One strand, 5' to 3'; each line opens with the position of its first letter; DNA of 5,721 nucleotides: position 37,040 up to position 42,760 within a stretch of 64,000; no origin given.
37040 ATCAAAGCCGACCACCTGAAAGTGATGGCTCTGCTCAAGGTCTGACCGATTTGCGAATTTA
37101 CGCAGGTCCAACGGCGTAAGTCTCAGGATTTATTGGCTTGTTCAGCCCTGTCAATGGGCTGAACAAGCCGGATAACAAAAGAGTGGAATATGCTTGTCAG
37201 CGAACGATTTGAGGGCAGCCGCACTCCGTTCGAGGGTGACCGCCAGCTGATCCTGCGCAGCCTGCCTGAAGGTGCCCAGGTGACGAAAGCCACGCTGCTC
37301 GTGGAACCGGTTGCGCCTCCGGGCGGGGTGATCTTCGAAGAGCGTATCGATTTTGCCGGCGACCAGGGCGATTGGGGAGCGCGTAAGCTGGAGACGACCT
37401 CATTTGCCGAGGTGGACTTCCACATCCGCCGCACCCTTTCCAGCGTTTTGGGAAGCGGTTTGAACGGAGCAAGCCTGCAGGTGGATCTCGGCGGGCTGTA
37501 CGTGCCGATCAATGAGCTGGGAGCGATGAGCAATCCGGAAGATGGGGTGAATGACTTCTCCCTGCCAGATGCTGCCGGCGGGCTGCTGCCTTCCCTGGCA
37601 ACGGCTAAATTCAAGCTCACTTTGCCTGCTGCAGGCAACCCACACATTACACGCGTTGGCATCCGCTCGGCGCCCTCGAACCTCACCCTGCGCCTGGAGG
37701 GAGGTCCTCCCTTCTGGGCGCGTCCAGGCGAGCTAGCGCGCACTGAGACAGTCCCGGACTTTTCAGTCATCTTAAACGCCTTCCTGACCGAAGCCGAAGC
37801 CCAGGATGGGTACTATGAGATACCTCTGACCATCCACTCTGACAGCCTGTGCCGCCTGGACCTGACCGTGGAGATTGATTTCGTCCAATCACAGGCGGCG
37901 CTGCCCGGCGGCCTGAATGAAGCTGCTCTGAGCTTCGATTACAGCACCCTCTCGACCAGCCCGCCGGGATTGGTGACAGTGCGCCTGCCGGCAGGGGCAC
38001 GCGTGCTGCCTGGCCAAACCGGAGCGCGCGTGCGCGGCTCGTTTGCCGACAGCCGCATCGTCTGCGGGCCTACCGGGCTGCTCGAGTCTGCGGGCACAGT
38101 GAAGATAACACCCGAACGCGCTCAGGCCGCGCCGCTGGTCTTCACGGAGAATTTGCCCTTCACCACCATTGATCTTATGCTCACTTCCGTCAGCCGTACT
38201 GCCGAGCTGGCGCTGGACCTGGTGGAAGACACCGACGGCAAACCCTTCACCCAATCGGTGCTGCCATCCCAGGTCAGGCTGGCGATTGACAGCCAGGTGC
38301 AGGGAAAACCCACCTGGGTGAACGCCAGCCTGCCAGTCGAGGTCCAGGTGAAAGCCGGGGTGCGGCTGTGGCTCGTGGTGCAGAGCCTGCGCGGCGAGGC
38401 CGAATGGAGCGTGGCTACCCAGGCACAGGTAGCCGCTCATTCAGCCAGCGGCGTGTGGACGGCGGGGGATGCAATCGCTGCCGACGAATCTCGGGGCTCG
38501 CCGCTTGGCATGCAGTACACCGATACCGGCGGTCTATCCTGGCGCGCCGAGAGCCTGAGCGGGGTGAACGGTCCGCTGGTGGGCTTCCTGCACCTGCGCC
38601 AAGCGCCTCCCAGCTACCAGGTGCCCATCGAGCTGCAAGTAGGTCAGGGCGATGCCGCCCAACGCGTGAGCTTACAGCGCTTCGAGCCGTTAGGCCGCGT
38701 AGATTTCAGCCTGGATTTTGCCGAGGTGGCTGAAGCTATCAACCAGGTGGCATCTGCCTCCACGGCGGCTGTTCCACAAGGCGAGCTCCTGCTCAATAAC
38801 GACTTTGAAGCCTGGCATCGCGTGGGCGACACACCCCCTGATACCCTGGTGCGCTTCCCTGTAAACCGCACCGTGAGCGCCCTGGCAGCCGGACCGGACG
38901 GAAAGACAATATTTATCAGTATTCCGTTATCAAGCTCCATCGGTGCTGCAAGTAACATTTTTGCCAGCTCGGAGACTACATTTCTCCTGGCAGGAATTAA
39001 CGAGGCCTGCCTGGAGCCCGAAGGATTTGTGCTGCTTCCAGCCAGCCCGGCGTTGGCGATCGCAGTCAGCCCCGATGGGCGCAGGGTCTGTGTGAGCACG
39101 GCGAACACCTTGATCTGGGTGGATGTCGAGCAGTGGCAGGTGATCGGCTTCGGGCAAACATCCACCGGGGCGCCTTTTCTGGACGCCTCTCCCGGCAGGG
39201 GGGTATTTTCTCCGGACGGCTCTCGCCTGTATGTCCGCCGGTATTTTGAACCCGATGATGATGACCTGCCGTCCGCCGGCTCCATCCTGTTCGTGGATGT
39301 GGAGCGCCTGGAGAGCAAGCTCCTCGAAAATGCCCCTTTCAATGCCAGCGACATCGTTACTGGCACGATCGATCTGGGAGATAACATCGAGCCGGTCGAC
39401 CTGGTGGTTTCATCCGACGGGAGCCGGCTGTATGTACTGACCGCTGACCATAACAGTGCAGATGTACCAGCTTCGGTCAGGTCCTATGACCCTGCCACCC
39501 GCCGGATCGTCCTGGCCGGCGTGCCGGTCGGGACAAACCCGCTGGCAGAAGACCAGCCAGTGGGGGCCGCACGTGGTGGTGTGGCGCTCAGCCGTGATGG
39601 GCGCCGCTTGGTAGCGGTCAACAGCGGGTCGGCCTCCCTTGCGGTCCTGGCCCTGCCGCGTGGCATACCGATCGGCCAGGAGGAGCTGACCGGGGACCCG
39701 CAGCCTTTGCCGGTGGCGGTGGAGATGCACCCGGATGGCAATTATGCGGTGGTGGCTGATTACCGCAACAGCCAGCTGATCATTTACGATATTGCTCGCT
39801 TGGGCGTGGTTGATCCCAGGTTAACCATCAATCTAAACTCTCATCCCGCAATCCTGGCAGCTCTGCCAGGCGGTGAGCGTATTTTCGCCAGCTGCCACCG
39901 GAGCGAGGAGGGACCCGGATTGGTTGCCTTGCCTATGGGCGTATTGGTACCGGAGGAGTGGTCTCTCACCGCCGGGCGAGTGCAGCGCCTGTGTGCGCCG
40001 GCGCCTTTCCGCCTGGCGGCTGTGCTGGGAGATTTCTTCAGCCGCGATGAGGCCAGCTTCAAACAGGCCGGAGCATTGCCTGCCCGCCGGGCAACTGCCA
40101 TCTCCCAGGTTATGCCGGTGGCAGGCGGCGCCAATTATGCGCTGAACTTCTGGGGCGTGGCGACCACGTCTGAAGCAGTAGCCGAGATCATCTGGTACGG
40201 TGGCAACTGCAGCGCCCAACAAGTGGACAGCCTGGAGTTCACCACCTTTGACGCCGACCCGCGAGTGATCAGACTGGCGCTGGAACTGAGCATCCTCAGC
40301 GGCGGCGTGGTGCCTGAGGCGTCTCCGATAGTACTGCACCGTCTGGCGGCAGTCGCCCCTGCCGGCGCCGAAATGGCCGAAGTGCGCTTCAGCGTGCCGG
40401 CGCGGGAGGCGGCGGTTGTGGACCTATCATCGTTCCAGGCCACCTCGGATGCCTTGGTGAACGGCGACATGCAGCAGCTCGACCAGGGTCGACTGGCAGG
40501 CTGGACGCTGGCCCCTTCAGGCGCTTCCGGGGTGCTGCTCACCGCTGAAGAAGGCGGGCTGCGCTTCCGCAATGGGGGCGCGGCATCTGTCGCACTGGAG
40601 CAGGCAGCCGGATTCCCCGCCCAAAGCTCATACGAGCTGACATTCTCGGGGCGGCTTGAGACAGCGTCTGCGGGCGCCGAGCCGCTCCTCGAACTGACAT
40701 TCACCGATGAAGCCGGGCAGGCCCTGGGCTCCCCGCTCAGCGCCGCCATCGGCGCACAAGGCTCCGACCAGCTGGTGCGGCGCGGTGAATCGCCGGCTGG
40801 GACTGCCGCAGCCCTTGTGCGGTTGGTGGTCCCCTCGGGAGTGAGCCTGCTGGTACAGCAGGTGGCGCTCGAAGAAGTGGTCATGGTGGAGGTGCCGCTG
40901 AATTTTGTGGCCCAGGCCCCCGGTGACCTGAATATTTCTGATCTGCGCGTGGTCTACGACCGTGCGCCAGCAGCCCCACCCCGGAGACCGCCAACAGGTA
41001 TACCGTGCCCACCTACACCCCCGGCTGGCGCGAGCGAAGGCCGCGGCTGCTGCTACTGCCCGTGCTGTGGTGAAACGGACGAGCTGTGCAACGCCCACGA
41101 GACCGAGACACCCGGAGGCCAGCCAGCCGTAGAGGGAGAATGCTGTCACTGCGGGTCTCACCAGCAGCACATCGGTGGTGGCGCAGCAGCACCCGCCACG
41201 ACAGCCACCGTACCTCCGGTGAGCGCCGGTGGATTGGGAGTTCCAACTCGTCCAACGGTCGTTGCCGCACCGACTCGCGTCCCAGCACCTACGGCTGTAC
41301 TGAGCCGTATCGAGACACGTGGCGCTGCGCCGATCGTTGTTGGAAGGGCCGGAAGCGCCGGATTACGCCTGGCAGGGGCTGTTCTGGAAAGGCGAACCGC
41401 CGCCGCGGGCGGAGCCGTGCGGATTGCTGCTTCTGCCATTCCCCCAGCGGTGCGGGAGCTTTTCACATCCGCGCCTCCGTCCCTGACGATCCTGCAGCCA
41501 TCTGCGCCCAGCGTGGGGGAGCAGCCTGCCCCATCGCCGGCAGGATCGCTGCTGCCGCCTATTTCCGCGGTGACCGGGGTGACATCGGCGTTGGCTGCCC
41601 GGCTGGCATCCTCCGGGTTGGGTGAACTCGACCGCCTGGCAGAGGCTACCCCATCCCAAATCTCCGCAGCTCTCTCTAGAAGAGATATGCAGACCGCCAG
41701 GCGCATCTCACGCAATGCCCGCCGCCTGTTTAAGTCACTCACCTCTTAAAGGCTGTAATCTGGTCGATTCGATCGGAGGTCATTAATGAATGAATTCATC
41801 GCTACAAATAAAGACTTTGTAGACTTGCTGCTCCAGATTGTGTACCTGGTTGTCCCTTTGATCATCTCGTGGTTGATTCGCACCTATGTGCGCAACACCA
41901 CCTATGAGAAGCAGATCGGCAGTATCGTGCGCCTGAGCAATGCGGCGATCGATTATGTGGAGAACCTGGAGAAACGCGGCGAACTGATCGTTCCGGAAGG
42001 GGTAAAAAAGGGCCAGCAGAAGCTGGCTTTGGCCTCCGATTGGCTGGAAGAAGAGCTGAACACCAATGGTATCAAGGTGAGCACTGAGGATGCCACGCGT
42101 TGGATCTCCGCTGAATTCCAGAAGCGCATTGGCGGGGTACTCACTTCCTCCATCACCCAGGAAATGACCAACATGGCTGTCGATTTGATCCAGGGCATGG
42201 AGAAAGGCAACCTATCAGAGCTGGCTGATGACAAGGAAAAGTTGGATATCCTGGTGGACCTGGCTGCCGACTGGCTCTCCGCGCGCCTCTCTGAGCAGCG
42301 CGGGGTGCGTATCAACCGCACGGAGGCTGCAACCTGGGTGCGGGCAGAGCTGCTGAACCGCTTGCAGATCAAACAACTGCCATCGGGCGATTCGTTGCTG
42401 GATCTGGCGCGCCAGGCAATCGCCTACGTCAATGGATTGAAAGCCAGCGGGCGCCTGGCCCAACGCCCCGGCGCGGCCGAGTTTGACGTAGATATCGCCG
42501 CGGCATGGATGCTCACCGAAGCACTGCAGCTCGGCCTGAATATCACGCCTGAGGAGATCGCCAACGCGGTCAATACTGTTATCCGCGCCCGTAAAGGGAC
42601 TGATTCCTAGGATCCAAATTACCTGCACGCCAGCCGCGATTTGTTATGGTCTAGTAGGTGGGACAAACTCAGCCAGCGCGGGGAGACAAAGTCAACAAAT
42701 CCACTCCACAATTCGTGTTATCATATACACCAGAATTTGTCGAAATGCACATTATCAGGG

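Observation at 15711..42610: Head-less ~27-kb single-strand operon for a contractile phage-tail-like machine with Mu/PBSX-type gene order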

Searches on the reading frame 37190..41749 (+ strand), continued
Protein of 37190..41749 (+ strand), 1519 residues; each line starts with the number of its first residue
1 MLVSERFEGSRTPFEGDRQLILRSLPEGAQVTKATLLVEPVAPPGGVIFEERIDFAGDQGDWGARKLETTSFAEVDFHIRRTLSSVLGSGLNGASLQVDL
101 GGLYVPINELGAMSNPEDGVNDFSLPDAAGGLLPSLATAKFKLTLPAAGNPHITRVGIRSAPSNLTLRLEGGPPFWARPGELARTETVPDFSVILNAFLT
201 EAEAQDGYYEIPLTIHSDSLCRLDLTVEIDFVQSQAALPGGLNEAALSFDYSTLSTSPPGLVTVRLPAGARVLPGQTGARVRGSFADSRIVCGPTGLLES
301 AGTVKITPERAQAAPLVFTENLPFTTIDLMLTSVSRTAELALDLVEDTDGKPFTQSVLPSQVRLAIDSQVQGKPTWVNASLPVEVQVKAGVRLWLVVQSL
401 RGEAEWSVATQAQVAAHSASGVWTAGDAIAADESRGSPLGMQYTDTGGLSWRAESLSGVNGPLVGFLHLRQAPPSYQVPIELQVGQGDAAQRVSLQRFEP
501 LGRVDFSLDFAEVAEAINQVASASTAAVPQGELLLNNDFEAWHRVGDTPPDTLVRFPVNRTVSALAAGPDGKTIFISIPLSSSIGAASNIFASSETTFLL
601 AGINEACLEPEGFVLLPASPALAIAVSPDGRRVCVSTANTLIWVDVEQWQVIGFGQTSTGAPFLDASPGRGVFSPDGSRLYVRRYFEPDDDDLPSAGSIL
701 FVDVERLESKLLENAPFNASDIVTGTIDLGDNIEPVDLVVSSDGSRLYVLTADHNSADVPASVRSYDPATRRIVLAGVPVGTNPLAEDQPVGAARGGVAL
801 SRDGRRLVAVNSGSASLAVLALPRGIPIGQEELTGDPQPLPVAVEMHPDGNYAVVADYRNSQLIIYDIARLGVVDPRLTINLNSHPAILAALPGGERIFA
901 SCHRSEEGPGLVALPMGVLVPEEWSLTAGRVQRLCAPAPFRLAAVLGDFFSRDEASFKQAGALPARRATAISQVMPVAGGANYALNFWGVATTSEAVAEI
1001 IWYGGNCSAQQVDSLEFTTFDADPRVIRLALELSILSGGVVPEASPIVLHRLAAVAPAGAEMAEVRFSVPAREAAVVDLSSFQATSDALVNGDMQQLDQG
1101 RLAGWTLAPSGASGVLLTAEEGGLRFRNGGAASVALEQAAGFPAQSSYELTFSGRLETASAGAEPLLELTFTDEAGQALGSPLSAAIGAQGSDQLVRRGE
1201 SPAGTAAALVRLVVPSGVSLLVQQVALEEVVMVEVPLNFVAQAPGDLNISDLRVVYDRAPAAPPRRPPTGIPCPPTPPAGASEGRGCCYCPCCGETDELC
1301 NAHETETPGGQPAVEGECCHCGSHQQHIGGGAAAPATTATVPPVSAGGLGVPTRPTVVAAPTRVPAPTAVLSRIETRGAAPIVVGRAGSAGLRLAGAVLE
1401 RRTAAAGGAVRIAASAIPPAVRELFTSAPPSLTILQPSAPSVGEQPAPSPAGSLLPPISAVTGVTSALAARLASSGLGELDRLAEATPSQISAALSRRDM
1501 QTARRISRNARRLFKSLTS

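Call 83: search_protein_families(library=pfam, alignment_id=A9, max_evalue=0.0001)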
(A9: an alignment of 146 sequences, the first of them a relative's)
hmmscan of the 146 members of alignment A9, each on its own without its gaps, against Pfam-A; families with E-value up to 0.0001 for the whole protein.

A. member 1, L093:14077-15672:+ (531 aa): 1 family
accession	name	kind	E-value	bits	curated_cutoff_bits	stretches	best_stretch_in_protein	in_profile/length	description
PF13699.11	eCIS_core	-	3.5e-30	104.4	22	1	71-148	1-78/79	eCIS core domain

B. families by the number of members that match (of 146 scanned): 164 families (the first 25 are shown)
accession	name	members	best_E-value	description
PF00027.35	cNMP_binding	4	4.7e-25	Cyclic nucleotide-binding domain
PF00583.31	Acetyltransf_1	3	6.2e-19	Acetyltransferase (GNAT) family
PF13508.13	Acetyltransf_7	3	5.5e-14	Acetyltransferase (GNAT) domain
PF05362.19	Lon_C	2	1.3e-79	Lon protease (S16) C-terminal proteolytic domain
PF07228.17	SpoIIE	2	9.2e-53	Stage II sporulation protein E (SpoIIE)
PF12704.14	MacB_PCD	2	4.8e-41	MacB-like periplasmic core domain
PF13699.11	eCIS_core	2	3.5e-30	eCIS core domain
PF00535.33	Glycos_transf_2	2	9.4e-28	Glycosyl transferase family 2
PF13649.12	Methyltransf_25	2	1.3e-26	Methyltransferase domain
PF08241.18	Methyltransf_11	2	3.9e-25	Methyltransferase domain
PF13581.12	HATPase_c_2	2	4.7e-25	Histidine kinase-like ATPase domain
PF24741.1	AlkZ-rel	2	1.1e-21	AlkZ related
PF00004.35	AAA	2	1.9e-21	ATPase family associated with various cellular activities (AAA)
PF01872.23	RibD_C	2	3.9e-21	RibD C-terminal domain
PF00753.33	Lactamase_B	2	3.3e-20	Metallo-beta-lactamase superfamily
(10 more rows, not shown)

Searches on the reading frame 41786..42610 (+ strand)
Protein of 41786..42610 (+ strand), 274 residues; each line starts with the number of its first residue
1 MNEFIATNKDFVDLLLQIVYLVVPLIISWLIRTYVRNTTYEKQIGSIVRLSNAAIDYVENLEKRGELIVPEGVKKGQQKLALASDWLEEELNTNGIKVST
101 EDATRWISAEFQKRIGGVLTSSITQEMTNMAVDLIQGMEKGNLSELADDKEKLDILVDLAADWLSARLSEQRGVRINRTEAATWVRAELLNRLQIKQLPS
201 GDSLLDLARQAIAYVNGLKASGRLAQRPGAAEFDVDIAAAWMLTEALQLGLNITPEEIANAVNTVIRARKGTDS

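Call 4: search_protein_families(library=pfam, proteins=[window:41786-42610:+], max_evalue=0.01)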
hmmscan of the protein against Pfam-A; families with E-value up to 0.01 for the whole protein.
window:41786-42610:+ (274 aa): 1 family
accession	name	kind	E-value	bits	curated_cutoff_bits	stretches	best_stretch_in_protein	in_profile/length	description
PF09682.15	Phage_holin_6_1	-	8.1e-09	36.2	24.9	1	12-109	2-94/101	Bacteriophage holin of superfamily 6 (Holin_LLH)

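Call 10: search_protein_families(library=phrogs, proteins=[window:41786-42610:+], max_evalue=0.01)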
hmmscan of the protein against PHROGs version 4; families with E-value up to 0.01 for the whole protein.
window:41786-42610:+ (274 aa): 3 families
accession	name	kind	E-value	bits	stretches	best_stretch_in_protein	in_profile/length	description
phrog_2609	-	lysis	2e-06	28.8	1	9-114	4-103/145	holin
phrog_6918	-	lysis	0.00017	22.6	1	14-111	7-95/114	holin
phrog_608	-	lysis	0.00036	21.8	1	14-107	7-96/111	holin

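Call 35: search_protein_families(library=ncbifam, proteins=[window:41786-42610:+], max_evalue=0.01)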
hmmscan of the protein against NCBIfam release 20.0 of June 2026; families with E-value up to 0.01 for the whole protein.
window:41786-42610:+ (274 aa): 1 family
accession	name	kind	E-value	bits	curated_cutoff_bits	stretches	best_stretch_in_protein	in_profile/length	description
TIGR01673.1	holin_LLH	equivalog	0.0021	18.5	34.75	0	10-102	3-92/108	phage holin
